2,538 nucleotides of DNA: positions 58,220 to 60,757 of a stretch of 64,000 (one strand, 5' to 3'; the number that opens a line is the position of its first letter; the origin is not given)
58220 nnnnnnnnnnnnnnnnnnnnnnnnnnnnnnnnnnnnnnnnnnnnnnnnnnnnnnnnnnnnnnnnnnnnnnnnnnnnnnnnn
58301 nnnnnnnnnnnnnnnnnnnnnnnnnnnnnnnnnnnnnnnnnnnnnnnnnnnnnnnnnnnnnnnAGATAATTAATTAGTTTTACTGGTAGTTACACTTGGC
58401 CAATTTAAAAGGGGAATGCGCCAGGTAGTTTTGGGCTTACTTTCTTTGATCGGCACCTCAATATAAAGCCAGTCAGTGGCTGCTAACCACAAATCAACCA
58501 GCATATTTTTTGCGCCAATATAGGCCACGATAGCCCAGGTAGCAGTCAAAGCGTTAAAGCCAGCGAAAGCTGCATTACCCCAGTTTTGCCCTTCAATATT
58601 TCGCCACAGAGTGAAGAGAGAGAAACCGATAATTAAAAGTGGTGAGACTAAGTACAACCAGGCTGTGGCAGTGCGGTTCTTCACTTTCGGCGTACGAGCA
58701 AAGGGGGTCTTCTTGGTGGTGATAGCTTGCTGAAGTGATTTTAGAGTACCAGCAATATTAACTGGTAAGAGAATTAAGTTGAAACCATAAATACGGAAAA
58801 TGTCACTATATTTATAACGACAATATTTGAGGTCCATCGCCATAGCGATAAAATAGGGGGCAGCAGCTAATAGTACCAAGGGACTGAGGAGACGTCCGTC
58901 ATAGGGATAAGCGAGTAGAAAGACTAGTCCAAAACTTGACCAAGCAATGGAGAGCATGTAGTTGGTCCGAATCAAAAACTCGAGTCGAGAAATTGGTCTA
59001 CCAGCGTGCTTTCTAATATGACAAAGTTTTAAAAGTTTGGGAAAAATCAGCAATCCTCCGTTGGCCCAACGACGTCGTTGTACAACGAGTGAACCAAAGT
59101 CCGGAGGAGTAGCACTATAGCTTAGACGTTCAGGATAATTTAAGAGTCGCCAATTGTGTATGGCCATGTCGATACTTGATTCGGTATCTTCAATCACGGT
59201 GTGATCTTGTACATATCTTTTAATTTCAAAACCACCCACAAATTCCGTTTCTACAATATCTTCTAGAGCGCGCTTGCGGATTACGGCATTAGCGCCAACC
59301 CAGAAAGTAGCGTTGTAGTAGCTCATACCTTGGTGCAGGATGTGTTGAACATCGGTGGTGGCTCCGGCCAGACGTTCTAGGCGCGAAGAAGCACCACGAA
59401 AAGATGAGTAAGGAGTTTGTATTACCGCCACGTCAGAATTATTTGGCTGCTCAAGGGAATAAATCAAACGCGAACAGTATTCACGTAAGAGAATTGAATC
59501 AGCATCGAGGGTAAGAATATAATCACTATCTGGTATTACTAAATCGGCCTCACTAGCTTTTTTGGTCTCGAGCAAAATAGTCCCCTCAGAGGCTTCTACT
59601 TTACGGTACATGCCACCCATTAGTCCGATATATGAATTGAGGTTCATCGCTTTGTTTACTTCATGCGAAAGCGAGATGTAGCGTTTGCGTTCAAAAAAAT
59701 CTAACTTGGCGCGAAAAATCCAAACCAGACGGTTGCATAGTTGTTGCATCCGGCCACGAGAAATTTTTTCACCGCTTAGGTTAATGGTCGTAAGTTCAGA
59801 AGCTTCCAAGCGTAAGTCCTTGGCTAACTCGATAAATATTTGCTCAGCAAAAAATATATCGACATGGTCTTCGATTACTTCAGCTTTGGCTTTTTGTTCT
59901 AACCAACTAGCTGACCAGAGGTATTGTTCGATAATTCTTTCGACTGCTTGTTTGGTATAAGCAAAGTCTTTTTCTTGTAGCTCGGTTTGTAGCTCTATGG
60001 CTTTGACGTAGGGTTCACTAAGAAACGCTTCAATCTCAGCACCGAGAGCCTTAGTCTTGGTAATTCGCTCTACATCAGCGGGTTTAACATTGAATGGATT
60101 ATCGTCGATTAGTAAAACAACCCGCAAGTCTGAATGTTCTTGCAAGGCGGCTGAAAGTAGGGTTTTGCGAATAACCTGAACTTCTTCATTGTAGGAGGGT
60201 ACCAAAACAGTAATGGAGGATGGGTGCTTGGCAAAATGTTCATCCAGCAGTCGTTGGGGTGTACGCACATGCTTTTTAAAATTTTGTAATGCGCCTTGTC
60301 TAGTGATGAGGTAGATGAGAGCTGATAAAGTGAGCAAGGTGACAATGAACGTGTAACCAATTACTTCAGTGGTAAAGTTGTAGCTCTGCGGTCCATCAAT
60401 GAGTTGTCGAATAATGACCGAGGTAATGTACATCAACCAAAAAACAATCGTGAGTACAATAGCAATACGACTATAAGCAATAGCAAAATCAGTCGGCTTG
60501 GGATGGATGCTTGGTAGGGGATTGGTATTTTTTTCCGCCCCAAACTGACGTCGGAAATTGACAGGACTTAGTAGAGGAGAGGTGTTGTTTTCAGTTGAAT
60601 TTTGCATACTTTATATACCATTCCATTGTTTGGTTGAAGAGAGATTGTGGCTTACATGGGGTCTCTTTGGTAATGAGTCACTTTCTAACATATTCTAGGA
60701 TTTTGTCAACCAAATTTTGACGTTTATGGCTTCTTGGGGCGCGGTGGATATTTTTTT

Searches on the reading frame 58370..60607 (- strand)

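Call 69: search_protein_families(library=pfam, proteins=[window:58370-60607:-], max_evalue=0.00001)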
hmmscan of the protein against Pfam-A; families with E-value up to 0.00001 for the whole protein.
window:58370-60607:- (745 aa): 3 families
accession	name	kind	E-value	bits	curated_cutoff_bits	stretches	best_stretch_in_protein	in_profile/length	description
PF13632.12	Glyco_trans_2_3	-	9.3e-34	117.4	27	1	363-588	1-197/198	Glycosyl transferase family group 2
PF00535.33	Glycos_transf_2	-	4.7e-11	43.4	23.3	0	361-451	79-167/168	Glycosyl transferase family 2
PF13641.12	Glyco_tranf_2_3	-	7.4e-11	42.9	27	1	361-517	87-230/230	Glycosyltransferase like family 2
